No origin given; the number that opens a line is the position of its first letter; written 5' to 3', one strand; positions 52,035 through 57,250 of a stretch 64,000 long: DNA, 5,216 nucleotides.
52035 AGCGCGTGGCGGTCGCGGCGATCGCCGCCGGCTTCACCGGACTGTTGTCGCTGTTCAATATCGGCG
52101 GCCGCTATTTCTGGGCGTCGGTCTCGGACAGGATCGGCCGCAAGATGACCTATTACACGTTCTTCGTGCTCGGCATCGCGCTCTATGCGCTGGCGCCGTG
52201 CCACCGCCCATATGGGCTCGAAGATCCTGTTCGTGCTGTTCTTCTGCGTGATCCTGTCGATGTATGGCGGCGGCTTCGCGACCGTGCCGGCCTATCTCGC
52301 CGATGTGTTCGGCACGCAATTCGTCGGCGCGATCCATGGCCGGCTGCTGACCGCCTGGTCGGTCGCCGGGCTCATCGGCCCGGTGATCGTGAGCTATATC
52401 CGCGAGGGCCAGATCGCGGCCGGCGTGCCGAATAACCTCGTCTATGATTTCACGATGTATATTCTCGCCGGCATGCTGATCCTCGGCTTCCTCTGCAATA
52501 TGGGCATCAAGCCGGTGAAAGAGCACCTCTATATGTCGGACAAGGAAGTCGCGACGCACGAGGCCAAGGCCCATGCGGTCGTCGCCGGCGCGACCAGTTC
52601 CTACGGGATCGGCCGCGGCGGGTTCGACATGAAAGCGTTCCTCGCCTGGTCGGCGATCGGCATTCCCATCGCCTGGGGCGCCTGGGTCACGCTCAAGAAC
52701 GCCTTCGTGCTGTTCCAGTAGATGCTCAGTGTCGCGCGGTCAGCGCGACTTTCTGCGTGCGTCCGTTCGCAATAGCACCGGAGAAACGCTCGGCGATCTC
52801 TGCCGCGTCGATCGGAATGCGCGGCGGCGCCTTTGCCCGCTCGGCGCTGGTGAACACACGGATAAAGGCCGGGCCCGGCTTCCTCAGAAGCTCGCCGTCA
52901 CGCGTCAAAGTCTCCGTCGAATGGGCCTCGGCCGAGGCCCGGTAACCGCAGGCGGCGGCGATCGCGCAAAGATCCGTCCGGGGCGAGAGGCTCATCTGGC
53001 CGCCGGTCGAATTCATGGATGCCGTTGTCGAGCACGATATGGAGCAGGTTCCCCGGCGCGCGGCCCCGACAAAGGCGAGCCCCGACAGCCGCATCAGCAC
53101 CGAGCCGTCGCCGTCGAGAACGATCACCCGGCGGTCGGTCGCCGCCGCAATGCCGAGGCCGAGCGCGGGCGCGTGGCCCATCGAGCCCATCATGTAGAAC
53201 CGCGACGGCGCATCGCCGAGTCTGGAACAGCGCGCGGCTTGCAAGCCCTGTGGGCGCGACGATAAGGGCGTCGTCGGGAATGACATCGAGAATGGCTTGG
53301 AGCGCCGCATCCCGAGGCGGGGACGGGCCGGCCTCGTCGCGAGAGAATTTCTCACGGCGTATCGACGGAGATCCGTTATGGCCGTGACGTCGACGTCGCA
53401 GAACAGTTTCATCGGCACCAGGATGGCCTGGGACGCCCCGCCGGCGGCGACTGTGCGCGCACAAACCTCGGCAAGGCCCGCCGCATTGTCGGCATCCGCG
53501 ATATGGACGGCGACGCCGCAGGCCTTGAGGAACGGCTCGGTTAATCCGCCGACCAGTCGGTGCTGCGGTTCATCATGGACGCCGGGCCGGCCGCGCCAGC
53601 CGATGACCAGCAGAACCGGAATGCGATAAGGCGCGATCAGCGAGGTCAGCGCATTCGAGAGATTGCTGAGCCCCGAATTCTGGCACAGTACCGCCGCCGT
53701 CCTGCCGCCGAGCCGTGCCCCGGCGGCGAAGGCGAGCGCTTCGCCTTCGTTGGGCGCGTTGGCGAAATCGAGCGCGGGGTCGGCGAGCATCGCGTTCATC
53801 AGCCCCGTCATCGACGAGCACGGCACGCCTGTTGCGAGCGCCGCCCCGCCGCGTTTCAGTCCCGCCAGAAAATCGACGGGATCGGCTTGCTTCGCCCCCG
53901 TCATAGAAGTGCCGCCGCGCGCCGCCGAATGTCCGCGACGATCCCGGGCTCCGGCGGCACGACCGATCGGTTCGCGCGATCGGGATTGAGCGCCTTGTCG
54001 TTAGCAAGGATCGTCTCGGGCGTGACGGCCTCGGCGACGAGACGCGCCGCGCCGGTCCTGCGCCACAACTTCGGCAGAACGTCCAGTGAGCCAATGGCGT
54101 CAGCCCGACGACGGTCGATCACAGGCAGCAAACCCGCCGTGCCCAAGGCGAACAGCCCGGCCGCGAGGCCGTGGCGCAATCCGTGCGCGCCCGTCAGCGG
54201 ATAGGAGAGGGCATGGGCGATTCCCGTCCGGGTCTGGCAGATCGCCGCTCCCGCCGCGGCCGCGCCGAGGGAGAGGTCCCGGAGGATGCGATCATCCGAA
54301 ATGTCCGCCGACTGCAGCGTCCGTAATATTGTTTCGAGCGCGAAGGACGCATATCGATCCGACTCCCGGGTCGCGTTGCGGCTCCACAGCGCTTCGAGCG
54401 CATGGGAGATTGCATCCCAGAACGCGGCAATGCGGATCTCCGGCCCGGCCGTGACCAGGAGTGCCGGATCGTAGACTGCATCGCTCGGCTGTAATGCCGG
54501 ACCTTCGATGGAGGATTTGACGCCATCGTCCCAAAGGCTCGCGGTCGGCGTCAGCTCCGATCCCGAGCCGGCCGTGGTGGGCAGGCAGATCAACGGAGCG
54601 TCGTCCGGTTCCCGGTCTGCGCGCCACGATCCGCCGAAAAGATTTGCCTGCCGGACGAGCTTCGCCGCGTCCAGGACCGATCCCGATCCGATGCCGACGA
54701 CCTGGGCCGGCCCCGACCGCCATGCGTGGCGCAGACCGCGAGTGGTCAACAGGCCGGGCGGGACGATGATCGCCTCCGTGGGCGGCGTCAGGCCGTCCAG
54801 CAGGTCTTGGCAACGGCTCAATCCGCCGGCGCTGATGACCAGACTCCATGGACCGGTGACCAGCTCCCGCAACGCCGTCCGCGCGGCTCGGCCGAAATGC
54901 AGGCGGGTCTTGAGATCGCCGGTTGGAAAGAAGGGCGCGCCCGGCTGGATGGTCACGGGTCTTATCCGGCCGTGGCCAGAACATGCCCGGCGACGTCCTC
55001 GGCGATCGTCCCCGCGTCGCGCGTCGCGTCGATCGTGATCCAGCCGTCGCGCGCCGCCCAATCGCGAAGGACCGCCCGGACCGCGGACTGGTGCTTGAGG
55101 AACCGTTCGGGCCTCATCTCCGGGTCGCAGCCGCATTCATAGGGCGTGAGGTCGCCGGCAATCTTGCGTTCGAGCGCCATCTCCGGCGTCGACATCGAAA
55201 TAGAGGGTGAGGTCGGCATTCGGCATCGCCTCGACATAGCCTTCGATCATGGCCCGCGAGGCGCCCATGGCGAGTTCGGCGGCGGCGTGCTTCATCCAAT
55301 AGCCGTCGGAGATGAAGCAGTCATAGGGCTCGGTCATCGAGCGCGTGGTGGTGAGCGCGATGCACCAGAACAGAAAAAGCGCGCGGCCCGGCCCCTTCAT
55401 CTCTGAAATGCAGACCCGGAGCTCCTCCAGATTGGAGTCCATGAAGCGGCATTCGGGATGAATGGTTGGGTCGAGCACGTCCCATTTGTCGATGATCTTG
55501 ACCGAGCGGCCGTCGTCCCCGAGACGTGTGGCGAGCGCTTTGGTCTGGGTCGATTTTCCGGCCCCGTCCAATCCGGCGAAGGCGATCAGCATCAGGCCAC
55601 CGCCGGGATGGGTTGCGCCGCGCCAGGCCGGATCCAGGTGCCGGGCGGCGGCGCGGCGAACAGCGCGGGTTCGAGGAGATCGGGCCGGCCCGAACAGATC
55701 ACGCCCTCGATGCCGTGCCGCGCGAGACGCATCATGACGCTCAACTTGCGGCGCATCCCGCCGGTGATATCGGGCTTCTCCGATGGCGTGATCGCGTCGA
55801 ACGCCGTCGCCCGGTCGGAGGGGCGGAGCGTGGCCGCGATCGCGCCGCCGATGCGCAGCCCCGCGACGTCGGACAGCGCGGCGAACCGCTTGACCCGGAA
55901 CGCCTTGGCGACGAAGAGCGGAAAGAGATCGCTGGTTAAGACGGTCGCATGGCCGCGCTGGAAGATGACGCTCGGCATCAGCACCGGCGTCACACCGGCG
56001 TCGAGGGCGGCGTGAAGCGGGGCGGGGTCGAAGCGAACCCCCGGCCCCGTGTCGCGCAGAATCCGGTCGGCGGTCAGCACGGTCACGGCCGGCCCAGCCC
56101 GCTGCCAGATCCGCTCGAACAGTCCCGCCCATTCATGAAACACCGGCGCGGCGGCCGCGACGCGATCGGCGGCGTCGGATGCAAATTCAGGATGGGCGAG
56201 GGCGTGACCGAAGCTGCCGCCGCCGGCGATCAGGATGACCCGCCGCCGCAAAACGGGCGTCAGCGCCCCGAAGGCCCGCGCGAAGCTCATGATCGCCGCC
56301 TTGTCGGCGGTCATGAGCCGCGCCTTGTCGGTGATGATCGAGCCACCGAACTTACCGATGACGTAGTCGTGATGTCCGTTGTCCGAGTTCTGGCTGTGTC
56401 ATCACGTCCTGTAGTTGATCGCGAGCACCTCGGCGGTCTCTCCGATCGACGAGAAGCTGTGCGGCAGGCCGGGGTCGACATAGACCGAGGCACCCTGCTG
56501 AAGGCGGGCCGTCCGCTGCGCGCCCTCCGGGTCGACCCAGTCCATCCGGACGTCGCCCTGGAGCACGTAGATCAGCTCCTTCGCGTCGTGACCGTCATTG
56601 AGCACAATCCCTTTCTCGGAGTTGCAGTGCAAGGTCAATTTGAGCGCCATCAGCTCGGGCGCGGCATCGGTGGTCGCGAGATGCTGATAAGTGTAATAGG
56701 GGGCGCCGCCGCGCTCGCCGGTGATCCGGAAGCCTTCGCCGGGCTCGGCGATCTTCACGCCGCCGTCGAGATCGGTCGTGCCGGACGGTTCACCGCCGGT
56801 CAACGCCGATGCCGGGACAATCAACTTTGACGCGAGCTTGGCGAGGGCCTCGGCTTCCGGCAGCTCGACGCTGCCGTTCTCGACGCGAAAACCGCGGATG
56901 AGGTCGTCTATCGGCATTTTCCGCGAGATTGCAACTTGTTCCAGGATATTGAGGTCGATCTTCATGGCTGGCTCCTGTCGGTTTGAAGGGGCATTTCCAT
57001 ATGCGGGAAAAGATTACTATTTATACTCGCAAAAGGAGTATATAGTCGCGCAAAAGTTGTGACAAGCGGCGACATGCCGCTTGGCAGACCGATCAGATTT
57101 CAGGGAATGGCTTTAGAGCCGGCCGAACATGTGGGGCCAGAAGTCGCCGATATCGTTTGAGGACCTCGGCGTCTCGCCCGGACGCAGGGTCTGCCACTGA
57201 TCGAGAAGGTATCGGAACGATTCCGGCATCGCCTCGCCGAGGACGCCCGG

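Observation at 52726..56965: Translationally coupled phosphonate operon with HppE-like epoxidase, FomA-like and P-loop kinases, Fe-ADH and phosphonopyruvate decarboxylase, but no PEP mutase or C-methylation enzyme in view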

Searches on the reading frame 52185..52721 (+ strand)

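Call 7: search_protein_families(library=pfam, proteins=[window:52185-52721:+], max_evalue=0.01)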
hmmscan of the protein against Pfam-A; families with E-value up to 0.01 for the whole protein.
window:52185-52721:+ (178 aa): 1 family
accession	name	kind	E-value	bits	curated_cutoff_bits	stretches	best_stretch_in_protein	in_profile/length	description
PF07690.21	MFS_1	-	0.0019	17.6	33.4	1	15-129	88-188/347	Major Facilitator Superfamily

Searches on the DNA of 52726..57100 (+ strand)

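Call 10: search_dna_similar(query=window:52726-57100:+, collection=plasmids, mode=near, max_rows=15)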
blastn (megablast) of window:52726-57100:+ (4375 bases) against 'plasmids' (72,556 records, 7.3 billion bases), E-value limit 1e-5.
No match.

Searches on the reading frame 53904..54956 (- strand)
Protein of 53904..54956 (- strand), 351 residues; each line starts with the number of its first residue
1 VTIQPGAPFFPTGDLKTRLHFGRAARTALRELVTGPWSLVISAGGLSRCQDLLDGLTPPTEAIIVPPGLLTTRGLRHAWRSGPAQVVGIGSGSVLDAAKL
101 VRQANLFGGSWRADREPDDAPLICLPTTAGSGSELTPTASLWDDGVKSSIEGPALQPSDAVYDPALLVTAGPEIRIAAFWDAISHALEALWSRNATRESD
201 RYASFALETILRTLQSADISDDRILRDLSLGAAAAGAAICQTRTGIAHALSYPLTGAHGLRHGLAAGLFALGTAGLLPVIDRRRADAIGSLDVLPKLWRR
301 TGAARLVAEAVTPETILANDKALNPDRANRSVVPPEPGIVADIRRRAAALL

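Call 7: search_protein_families(library=pfam, proteins=[window:53904-54956:-], max_evalue=0.01)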
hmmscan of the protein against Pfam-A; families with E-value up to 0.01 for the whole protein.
seq(351 aa): 3 families
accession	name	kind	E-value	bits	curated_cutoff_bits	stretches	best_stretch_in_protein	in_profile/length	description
PF00465.25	Fe-ADH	-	3.5e-16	59.7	31.3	1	73-164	71-168/168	Iron-containing alcohol dehydrogenase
PF25137.1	ADH_Fe_C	-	6.3e-14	52.5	27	1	179-267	5-95/194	Fe-containing alcohol dehydrogenase family, C-terminal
PF13685.12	Fe-ADH_2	-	0.005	17.3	28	0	85-169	77-147/149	Iron-containing alcohol dehydrogenase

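Call 8: search_protein_families(library=ncbifam, proteins=[window:53904-54956:-], max_evalue=0.01)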
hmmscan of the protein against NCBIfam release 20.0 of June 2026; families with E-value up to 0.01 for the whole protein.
seq(351 aa): 12 families
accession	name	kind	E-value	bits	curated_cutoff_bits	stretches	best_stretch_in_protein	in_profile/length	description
TIGR03405.1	Phn_Fe-ADH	equivalog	9e-39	133.2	423.7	1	83-267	81-278/355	iron-containing alcohol dehydrogenase PsrA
NF010378.0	PRK13805.1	equivalog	1.5e-22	79.3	951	1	118-268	593-748/872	bifunctional acetaldehyde-CoA/alcohol dehydrogenase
NF041833.1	Fe_ADH_ErcA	equivalog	1.1e-21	77.5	550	1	83-268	88-282/382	alcohol dehydrogenase-like regulatory protein ErcA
TIGR02638.1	lactal_redase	equivalog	5.2e-18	65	523.15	1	72-268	76-283/379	lactaldehyde reductase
NF058672.1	4HyButDHCUPNE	equivalog_domain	7.4e-18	64.9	500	1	85-264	87-278/378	4-hydroxybutyrate dehydrogenase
NF053866.1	CholDhdGbsBBac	equivalog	1.4e-16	60.1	550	1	86-266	98-290/392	choline dehydrogenase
NF011998.0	PRK15454.1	equivalog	4.3e-16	58.6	556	1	82-289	106-322/395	ethanolamine utilization ethanol dehydrogenase EutG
NF007911.0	PRK10624.1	equivalog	3.8e-15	55.7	537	1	72-269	77-283/382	lactaldehyde reductase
NF050025.1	SulfAcetaldRedSarD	equivalog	2e-14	53.3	700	1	86-270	91-284/385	sulfoacetaldehyde reductase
NF041822.1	daptide_DH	equivalog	7.3e-12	44.8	300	1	83-183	55-168/363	daptide-type RiPP biosynthesis dehydogenase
NF007363.0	PRK09860.1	equivalog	7.6e-12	45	581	1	83-266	89-281/383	L-threonine dehydrogenase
NF002022.0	PRK00843.1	equivalog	0.0044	16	413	1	81-186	86-176/350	NAD(P)-dependent glycerol-1-phosphate dehydrogenase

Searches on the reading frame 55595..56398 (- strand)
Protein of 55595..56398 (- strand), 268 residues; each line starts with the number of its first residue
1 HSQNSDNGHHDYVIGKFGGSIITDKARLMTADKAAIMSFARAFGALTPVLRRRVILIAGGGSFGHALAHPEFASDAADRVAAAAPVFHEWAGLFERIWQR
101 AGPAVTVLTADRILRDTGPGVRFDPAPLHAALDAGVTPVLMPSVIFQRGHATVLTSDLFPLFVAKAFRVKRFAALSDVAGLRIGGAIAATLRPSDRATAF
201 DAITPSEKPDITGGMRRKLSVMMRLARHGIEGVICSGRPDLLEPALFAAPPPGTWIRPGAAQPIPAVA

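Call 7: search_protein_families(library=pfam, proteins=[window:55595-56398:-], max_evalue=0.01)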
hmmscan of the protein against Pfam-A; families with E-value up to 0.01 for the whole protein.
seq(268 aa): 1 family
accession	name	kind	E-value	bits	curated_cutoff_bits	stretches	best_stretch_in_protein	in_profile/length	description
PF00696.33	AA_kinase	-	1e-18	68.4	24.9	1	13-236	3-234/234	Amino acid kinase family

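Call 8: search_protein_families(library=ncbifam, proteins=[window:55595-56398:-], max_evalue=0.01)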
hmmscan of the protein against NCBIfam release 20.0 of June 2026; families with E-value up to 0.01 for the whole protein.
seq(268 aa): 5 families
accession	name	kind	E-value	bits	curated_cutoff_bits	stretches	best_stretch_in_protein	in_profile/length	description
NF040647.1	IPPK_Arch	equivalog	1.4e-19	70.4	120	1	14-238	2-240/259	isopentenyl phosphate kinase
NF000338.1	fomA_AB016934.1.gene6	equivalog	4.5e-19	68.6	550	1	11-240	4-238/266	fosfomycin resistance kinase FomA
NF000122.1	485965_fosC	equivalog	1.2e-07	31.9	350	1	127-231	47-153/182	fosfomycin resistance kinase FosC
TIGR00761.1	argB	equivalog_domain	1.5e-06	27.9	151.3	1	122-234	122-230/231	acetylglutamate kinase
NF010659.0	PRK14058.1-1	equivalog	0.00054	19.2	223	1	121-183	136-198/267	[LysW]-aminoadipate kinase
